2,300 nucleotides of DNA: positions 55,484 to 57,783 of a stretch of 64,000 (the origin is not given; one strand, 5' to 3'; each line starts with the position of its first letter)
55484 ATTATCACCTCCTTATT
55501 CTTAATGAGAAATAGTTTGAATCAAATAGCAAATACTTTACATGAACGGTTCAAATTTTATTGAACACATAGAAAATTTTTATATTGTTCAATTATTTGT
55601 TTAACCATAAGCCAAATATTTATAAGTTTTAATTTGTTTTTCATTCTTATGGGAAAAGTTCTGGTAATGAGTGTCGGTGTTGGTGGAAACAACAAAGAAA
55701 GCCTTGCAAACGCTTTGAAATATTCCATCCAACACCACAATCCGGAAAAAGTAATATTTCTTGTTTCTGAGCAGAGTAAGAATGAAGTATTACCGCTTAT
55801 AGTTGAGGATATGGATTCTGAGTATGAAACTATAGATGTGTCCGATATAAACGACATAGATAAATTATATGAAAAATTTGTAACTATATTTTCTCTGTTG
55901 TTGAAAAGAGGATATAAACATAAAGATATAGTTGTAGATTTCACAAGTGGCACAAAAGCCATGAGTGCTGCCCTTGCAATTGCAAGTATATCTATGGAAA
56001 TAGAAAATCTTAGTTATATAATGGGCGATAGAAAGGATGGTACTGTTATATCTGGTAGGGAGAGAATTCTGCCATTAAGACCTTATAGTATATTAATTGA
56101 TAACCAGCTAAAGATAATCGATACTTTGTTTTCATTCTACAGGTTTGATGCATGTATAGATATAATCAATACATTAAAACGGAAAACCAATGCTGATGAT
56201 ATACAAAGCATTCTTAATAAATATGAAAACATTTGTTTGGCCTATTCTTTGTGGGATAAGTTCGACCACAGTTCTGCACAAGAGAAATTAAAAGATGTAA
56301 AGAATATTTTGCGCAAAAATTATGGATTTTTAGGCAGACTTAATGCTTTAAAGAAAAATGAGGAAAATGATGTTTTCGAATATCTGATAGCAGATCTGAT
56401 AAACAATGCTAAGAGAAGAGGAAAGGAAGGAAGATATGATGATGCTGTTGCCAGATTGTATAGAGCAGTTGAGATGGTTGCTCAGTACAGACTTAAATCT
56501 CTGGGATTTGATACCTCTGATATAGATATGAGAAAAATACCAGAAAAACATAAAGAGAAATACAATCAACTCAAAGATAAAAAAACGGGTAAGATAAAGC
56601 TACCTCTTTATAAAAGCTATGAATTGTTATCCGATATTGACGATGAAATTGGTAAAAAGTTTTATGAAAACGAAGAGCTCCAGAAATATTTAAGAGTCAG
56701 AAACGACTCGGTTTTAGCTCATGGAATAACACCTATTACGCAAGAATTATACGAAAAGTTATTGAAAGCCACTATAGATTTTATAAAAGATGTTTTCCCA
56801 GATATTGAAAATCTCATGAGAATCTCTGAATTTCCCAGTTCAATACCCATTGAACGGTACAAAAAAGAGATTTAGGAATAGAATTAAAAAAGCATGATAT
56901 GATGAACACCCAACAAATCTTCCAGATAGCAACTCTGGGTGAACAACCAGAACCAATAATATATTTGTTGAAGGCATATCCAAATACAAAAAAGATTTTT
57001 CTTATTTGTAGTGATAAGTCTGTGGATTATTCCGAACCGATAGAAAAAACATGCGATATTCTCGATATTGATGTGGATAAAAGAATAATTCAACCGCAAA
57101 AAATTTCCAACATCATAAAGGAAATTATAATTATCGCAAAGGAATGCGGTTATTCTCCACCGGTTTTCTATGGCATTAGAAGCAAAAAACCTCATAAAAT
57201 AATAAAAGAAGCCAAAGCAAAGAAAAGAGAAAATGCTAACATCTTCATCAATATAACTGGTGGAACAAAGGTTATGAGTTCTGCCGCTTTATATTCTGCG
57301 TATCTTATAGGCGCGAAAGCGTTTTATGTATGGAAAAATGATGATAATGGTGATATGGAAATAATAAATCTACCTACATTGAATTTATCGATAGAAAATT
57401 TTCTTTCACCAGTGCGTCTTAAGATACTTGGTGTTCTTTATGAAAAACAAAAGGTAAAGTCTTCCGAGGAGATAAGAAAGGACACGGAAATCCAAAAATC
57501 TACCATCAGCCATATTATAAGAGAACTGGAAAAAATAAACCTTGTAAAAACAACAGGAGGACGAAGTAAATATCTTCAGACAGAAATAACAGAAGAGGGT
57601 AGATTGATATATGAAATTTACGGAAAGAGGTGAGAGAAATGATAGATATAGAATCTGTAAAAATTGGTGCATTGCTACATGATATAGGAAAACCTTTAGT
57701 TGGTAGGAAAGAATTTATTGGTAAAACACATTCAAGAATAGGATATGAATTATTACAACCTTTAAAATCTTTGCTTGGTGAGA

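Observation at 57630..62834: Minimal type III effector that fits neither III-A nor III-D cleanly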

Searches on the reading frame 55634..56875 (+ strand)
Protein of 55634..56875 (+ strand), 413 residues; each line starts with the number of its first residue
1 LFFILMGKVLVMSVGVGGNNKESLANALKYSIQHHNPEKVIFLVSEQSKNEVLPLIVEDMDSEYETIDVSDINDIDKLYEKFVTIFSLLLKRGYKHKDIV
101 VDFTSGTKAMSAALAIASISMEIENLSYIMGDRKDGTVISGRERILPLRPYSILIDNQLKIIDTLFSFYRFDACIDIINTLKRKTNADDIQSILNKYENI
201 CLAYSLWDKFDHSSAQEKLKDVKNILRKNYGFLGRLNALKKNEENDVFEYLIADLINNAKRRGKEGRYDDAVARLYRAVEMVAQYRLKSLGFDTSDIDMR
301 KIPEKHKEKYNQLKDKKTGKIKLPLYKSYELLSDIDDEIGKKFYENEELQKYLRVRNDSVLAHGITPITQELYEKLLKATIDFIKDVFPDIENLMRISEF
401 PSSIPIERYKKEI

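Call 5: search_protein_families(library=ncbifam, proteins=[window:55634-56875:+], max_evalue=1)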
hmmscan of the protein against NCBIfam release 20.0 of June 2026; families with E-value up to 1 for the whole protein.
window:55634-56875:+ (413 aa): 4 families
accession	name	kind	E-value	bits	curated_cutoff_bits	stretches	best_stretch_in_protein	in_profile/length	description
TIGR02710.1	TIGR02710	equivalog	1.3e-66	225.1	83.9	1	28-383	3-380/384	TIGR02710 family CRISPR-associated CARF protein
TIGR02672.2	cas_csm6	equivalog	6.8e-10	38.6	150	2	34-123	27-129/433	type III-A CRISPR-associated CARF protein Csm6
NF040581.1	cas_Crn1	equivalog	0.0041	16.9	125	1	71-128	74-128/178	CRISPR-associated ring nuclease Crn1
NF000835.0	PRK00070.4-1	equivalog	0.041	14.2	128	1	327-392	13-76/115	holo-ACP synthase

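Call 6: search_protein_families(library=pfam, proteins=[window:55634-56875:+], max_evalue=1)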
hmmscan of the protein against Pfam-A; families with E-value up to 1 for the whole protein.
window:55634-56875:+ (413 aa): 7 families
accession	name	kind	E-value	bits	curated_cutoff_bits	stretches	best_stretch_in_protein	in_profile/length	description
PF09670.15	Cas_Cas02710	-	1.4e-40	138.9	27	1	245-382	6-148/153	Csm6 HEPN domain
PF22205.1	Csm6_6H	-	6.1e-06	26.7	27.6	1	158-233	5-79/93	Csm6 6H domain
PF22208.1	Cas_Csm6_CARF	-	0.00029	20.9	27.5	1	68-122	8-61/106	Cas_Csm6 CARF domain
PF23400.1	CARF_Card1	-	0.0022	18.4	24.6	1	34-114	24-104/146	Card1 CARF domain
PF19810.5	HFX_2341_N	-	0.0051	17.7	30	1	31-122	17-109/120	HFX_2341-like, N-terminal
PF05168.19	HEPN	-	0.021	15.4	22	1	256-312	12-69/117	HEPN domain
PF13871.12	Helicase_C_4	-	0.11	12.7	30.5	1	216-272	213-269/271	C-terminal domain on Strawberry notch homologue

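Call 7: search_protein_families(library=padloc, proteins=[window:55634-56875:+], max_evalue=1)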
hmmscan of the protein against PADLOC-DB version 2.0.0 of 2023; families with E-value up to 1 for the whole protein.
window:55634-56875:+ (413 aa): 57 families (the best 25 are shown)
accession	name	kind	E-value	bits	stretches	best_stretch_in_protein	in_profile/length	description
PDLC01802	CARF1--CARF_HEPN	-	8e-106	352.1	1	8-402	3-386/388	-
PDLC01796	CARF1--CARF_HEPN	-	4.2e-87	290.9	1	8-404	2-399/401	-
PDLC01360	Csx1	-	3.6e-85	284.2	1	27-385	2-363/365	CAS-III; associated_signaling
PDLC01639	Csx1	-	2.7e-82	274.7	1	27-380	2-355/361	CAS-III; associated_signaling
PDLC01966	CARF_HEPN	-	2.1e-70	235.7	1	62-401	9-328/333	-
PDLC01315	Csx1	-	5.7e-68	227.5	1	28-383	3-325/329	CAS-III; associated_signaling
PDLC01798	CARF1--CARF_HEPN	-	5.3e-64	214.7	1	8-379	2-381/396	-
PDLC01031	Csx1/Csm6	-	1.8e-63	213.2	1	8-410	3-350/357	CARF+HEPN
PDLC01813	CARF1--CARF_HEPN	-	6.2e-61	204.8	2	221-401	231-419/421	-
PDLC01801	CARF1--CARF_HEPN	-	1.2e-47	160.8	2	27-228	37-232/441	-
PDLC01819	CARF1--CARF_HEPN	-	8.5e-27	91.8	1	36-385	79-450/475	-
PDLC01812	CARF1--CARF_HEPN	-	2.2e-26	90.4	1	26-378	19-397/418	-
PDLC01799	CARF1--CARF_HEPN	-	1.7e-25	88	2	27-229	60-259/454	-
PDLC01053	Csx1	-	9e-18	63.2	1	20-138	87-205/212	TM+CARF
PDLC01168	CARF_2M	-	2.5e-13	48.3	1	31-133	90-186/200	"CARF, 2 TMs"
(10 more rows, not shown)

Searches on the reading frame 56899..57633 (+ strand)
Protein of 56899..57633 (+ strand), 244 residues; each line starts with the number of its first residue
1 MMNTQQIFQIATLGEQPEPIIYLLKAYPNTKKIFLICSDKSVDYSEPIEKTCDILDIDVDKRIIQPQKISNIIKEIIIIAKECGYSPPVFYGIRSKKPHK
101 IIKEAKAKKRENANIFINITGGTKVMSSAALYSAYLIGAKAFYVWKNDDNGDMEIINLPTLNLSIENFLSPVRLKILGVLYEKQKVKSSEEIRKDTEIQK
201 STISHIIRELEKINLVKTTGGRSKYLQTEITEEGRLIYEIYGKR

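Call 5: search_protein_families(library=ncbifam, proteins=[window:56899-57633:+], max_evalue=1)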
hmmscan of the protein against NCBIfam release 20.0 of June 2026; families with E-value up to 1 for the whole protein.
window:56899-57633:+ (244 aa): 17 families
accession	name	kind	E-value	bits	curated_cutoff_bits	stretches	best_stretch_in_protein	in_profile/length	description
TIGR01884.1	cas_HTH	subfamily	8e-13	48.2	60.2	1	72-225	46-195/202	CRISPR-associated CARF protein Csa3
NF053755.1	MsvR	equivalog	2.9e-05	23.9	220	1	166-218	8-58/236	transcriptional factor MsvR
NF033788.1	HTH_metalloreg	subfamily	0.00011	21.9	55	1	170-219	10-58/77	metalloregulator ArsR/SmtB family transcription factor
NF040939.2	trans_reg_lrs14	equivalog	0.0002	21.4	90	1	170-219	20-69/103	Lrs14 family HTH-type transcriptional regulator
NF041413.1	ArsR_Rv2640c_fam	equivalog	0.00077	19.8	155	1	162-219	33-91/118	Rv2640c family ArsR-like transcriptional regulator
TIGR02710.1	TIGR02710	equivalog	0.00099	18.1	83.9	1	105-150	63-109/384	TIGR02710 family CRISPR-associated CARF protein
NF053606.1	Sta1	subfamily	0.0014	18.7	80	1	174-218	23-66/100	Sta1 family transcriptional regulator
NF033789.1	repress_SdpR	subfamily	0.0018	18.2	100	1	171-219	8-54/79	autorepressor SdpR family transcription factor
NF040581.1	cas_Crn1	equivalog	0.0041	16.8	125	1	93-140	78-124/178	CRISPR-associated ring nuclease Crn1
TIGR02619.1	TIGR02619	domain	0.0061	16.4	37.45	1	100-145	91-137/149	putative CRISPR-associated protein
NF003210.0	PRK04172.1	equivalog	0.0089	14.9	350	1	169-237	4-69/496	phenylalanine--tRNA ligase subunit alpha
NF045707.1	Dbac_1936_reg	equivalog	0.043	13.8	115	1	172-218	18-62/99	ArsR/SmtB-type metalloregulator TsoR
NF047500.1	choline_R_CudC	equivalog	0.052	13.4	218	1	175-224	30-78/171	choline uptake/conversion transcriptional regulator CudC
TIGR00738.1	rrf2_super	superfamily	0.055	13.4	73.3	1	183-222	22-61/132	Rrf2 family transcriptional regulator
TIGR03642.1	cas_csx14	hypoth_equivalog_domain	0.072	13.4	90.35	1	103-144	79-123/124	CRISPR-associated protein Csx14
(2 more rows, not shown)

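Call 6: search_protein_families(library=pfam, proteins=[window:56899-57633:+], max_evalue=1)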
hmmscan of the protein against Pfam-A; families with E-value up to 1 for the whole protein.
window:56899-57633:+ (244 aa): 20 families
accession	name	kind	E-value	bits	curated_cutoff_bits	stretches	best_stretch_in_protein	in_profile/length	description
PF23400.1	CARF_Card1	-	2.1e-06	28.3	24.6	1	103-144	77-119/146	Card1 CARF domain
PF09651.16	Cas_APE2256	-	1.2e-05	25.7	24.8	1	101-160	80-135/136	CRISPR-associated protein (Cas_APE2256)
PF13601.12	HTH_34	-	1.6e-05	25.4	27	1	172-241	1-72/80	Winged helix DNA-binding domain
PF01022.26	HTH_5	-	4.4e-05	23.7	22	1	170-217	1-46/47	Bacterial regulatory protein, arsR family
PF01047.28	MarR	-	0.00022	21.5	24.6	1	169-217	1-48/59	MarR family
PF12840.13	HTH_20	-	0.00029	21.2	27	1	169-218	2-50/51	Helix-turn-helix domain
PF25213.1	HVO_A0261_N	-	0.00033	20.9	35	1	170-240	10-73/86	HVO_A0261 N-terminal domain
PF13463.12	HTH_27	-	0.00035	21.2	22.2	1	171-234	3-68/68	Winged helix DNA-binding domain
PF19810.5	HFX_2341_N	-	0.00063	20.6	30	1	107-144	79-115/120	HFX_2341-like, N-terminal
PF09623.16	Cas_NE0113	-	0.00093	19.5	23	1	102-146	86-133/208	CRISPR-associated protein NE0113 (Cas_NE0113)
PF22208.1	Cas_Csm6_CARF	-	0.003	17.7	27.5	1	95-134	19-57/106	Cas_Csm6 CARF domain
PF01978.25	TrmB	-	0.0072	16.6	25.6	1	183-224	19-60/68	Sugar-specific transcriptional regulator TrmB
PF13412.12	HTH_24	-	0.0094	16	21.9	1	171-217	3-48/48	Winged helix-turn-helix DNA-binding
PF02002.24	TFIIE_alpha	-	0.012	15.9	22.9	1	173-219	15-60/105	TFIIE alpha subunit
PF02082.26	Rrf2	-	0.014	16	30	1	175-222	10-59/132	Iron-dependent Transcriptional regulator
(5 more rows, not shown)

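Call 7: search_protein_families(library=padloc, proteins=[window:56899-57633:+], max_evalue=1)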
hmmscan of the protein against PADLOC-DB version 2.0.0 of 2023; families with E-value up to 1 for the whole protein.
window:56899-57633:+ (244 aa): 81 families (the best 25 are shown)
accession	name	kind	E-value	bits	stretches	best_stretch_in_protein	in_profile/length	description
PDLC01866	CARF3--CARF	-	4.9e-32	109.6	2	100-237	70-203/207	-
PDLC01853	CARF3--CARF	-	9.8e-25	85.5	2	106-219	78-187/209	-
PDLC01434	CasR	-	2e-17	61.7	1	71-227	42-181/191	"CAS-I,CAS-II,CAS-III,CAS-IV,CAS-V,CAS-VI; associated_signaling"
PDLC01865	CARF3--CARF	-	2.3e-17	61.3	1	100-238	83-211/215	-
PDLC01879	CARF3--CARF_TM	-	4.5e-17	60.4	1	3-239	15-218/222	-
PDLC01268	CasR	-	1.8e-13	48.8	1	73-229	43-178/179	"CAS-I,CAS-II,CAS-III,CAS-IV,CAS-V,CAS-VI; associated_signaling"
PDLC01044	Csa3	-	1.4e-12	45.9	1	99-238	69-194/194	Type I-A associated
PDLC01856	CARF3--CARF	-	3.4e-12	44.7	1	102-220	61-173/194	-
PDLC01031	Csx1/Csm6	-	5.7e-12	43.8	1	10-146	6-116/357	CARF+HEPN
PDLC01794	CARF1--CARF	-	5.3e-11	40.6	1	10-144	6-120/168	-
PDLC01849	CARF3--CARF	-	2.6e-10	38.4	1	96-237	71-195/197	-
PDLC01850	CARF3--CARF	-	3.9e-10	38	1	73-229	46-202/209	-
PDLC01848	CARF3--CARF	-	4.3e-10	37.6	1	107-241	77-196/197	-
PDLC01926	CARF7--CARF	-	9.2e-10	36.4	1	100-223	130-228/241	-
PDLC01801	CARF1--CARF_HEPN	-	1.1e-09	35.6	1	10-146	28-137/441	-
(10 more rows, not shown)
